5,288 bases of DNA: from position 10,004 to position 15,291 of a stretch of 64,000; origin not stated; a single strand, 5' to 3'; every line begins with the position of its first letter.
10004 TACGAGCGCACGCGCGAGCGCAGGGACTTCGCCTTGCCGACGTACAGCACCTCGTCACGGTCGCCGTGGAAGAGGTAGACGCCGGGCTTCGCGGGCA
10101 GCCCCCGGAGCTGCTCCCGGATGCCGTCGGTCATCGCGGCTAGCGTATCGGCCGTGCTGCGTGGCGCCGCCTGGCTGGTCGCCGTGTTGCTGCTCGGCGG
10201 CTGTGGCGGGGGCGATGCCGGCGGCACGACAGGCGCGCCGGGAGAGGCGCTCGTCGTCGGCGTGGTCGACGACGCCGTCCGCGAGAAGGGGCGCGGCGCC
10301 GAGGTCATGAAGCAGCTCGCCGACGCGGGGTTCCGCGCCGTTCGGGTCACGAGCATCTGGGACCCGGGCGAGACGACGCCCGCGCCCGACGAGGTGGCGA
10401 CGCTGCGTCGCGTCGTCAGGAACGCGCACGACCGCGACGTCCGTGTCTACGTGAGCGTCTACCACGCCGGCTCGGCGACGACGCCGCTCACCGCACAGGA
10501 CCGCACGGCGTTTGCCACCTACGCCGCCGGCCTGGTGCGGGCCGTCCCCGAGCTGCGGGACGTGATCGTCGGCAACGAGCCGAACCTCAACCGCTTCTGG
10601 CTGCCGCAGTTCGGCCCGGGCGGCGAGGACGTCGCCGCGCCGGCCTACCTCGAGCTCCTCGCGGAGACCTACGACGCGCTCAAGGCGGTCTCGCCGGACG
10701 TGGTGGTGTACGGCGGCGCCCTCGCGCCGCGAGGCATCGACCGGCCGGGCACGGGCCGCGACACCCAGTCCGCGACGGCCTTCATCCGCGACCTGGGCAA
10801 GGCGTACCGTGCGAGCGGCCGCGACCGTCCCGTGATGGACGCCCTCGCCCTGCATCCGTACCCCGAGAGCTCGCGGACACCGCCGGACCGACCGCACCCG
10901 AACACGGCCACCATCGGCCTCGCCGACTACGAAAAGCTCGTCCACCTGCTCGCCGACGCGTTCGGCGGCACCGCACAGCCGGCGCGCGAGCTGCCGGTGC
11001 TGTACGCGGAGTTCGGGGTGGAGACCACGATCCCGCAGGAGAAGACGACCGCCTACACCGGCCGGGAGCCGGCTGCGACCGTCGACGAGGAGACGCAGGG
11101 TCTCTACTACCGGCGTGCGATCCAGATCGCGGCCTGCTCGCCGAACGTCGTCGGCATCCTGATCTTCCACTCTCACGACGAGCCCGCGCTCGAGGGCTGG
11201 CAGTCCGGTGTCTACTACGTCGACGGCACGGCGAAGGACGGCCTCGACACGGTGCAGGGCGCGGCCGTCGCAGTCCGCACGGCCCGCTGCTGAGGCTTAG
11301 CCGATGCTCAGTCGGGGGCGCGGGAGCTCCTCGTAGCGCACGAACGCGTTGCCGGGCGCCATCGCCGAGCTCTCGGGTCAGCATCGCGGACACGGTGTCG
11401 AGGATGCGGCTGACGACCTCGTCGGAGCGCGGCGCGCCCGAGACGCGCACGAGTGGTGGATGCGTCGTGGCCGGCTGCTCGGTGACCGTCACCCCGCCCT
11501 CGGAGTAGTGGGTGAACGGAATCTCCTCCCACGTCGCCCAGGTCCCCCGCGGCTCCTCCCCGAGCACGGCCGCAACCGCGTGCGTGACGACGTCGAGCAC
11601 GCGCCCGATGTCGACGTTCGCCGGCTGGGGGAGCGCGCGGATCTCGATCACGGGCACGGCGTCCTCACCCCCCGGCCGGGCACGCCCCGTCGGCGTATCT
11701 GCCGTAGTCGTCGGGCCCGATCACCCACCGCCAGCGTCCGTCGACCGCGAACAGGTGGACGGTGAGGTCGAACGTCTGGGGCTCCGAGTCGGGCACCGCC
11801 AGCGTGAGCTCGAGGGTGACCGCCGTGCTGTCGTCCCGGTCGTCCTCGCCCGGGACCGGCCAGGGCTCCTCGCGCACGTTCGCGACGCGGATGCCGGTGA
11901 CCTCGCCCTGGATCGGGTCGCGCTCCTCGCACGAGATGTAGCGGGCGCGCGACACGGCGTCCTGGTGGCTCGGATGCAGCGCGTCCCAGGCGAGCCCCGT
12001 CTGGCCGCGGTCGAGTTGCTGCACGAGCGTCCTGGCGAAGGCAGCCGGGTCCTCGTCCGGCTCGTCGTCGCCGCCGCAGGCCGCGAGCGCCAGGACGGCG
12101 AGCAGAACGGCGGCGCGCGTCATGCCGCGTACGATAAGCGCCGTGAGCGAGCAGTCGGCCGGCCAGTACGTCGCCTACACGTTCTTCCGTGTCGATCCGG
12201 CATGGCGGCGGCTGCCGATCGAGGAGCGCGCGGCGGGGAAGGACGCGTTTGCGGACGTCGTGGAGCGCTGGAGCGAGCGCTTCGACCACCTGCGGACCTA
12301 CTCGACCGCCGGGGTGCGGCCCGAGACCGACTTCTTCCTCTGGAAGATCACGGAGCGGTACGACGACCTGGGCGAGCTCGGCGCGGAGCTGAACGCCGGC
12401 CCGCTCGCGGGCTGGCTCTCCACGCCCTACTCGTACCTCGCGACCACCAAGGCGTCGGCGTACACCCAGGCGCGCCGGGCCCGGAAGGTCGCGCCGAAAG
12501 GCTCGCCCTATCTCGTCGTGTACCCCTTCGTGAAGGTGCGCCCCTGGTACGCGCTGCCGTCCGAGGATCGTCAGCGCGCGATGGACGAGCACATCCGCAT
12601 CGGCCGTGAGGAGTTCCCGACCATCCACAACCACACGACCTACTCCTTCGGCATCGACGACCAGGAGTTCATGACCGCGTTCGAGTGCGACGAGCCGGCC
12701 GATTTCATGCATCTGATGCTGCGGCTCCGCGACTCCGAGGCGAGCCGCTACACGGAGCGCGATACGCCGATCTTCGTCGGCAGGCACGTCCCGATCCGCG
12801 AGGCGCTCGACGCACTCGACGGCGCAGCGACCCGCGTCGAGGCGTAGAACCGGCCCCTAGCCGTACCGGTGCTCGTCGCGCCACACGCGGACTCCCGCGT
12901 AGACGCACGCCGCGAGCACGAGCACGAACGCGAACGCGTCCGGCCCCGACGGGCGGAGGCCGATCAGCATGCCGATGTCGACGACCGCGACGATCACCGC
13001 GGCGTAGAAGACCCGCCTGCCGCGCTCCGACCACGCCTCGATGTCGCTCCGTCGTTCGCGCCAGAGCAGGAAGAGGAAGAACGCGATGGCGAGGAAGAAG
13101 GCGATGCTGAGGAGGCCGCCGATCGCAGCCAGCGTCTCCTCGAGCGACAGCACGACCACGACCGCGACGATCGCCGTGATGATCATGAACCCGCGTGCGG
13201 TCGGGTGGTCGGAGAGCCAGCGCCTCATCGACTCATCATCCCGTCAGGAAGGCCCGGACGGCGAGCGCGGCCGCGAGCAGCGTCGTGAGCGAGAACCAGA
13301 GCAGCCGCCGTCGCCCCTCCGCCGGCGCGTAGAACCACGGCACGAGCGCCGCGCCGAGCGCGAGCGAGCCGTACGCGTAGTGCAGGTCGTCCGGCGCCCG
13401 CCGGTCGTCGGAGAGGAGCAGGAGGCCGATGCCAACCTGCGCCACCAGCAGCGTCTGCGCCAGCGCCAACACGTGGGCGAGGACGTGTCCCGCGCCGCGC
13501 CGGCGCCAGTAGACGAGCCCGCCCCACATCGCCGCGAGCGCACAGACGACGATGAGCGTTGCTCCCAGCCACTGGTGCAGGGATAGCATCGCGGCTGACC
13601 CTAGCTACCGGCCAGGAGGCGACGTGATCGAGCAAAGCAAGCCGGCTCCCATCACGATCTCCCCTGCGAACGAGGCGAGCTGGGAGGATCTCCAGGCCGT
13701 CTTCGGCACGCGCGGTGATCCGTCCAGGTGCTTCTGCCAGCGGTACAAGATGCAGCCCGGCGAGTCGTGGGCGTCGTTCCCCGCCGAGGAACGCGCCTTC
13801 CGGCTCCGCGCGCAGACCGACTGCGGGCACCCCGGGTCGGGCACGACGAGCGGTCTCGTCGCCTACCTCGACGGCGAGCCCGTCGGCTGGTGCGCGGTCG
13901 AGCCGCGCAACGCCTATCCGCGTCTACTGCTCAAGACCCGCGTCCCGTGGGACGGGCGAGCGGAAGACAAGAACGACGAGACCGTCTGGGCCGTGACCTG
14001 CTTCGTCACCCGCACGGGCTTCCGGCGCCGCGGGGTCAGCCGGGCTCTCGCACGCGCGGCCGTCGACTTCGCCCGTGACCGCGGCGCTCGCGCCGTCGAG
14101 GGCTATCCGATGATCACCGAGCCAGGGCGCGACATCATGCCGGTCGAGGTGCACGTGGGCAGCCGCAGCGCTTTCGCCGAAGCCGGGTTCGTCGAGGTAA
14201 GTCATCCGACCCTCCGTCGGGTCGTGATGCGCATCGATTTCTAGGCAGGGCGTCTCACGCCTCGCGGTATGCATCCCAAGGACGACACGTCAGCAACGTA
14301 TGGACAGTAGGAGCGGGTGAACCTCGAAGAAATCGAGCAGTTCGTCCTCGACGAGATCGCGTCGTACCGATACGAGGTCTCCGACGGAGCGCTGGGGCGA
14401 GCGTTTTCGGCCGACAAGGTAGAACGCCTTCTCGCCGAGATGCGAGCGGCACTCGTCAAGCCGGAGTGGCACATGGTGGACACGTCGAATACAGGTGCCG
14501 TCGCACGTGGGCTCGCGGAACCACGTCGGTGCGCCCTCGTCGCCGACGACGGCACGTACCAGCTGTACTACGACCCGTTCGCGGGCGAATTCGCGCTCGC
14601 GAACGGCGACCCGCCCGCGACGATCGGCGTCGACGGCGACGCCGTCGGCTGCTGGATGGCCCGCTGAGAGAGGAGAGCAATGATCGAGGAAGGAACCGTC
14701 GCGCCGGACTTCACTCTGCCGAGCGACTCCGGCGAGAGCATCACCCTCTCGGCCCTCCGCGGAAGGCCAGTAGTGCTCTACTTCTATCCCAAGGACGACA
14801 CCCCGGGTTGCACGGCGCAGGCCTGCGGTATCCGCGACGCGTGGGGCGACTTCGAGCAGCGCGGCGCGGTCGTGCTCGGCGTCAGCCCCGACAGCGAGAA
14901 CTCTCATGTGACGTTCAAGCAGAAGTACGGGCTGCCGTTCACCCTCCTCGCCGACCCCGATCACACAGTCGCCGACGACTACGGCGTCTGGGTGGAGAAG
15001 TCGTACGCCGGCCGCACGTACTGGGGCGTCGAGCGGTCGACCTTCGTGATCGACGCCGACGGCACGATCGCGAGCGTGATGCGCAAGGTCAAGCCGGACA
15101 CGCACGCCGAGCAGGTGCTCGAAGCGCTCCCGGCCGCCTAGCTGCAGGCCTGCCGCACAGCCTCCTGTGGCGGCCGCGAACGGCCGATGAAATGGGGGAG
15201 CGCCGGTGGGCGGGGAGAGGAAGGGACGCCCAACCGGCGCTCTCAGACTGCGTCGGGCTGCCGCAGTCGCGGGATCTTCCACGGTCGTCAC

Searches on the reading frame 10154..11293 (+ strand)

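Call 23: search_protein_families(library=pfam, proteins=[window:10154-11293:+])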
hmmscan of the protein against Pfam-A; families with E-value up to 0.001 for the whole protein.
window:10154-11293:+ (379 aa): 1 family
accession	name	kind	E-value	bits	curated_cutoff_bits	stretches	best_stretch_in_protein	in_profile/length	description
PF13472.12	Lipase_GDSL_2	-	0.00021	22.2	32.9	0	162-252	81-174/178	GDSL-like Lipase/Acylhydrolase family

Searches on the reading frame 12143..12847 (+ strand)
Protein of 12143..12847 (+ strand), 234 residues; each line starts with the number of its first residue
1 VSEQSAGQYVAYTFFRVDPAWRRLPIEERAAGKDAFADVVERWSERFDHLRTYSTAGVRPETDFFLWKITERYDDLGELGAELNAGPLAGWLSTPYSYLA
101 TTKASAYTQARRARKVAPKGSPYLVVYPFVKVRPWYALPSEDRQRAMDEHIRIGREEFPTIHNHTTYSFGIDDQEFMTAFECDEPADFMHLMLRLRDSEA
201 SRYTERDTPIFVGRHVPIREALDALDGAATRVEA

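Call 23: search_protein_families(library=pfam, proteins=[window:12143-12847:+])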
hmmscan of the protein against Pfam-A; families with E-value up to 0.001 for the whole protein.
window:12143-12847:+ (234 aa): 1 family
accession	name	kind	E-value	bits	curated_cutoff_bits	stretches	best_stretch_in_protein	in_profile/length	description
PF06778.18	Chlor_dismutase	-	1.1e-50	172.4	25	1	30-215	2-188/189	Chlorite dismutase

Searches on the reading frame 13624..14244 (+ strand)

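Call 23: search_protein_families(library=pfam, proteins=[window:13624-14244:+])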
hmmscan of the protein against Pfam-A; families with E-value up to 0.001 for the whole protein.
window:13624-14244:+ (206 aa): 2 families
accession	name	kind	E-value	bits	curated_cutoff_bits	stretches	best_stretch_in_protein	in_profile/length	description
PF00583.31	Acetyltransf_1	-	3.2e-09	37.5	20.7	1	64-158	24-96/116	Acetyltransferase (GNAT) family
PF14542.12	Acetyltransf_CG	-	0.00051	20.6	30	1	117-158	20-61/80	GCN5-related N-acetyl-transferase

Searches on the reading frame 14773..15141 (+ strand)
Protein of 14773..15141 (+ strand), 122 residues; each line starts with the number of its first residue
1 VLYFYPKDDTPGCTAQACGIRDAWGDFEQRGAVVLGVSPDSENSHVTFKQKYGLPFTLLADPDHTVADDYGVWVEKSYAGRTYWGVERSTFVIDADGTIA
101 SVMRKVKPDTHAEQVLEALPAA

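Call 23: search_protein_families(library=pfam, proteins=[window:14773-15141:+])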
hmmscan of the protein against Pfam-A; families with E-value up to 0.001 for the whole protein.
window:14773-15141:+ (122 aa): 2 families
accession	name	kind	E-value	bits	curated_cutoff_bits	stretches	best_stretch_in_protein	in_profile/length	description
PF00578.27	AhpC-TSA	-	2.1e-32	112.1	26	1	1-101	29-123/124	AhpC/TSA family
PF08534.16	Redoxin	-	8e-14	52.1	26.6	1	1-115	32-147/148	Redoxin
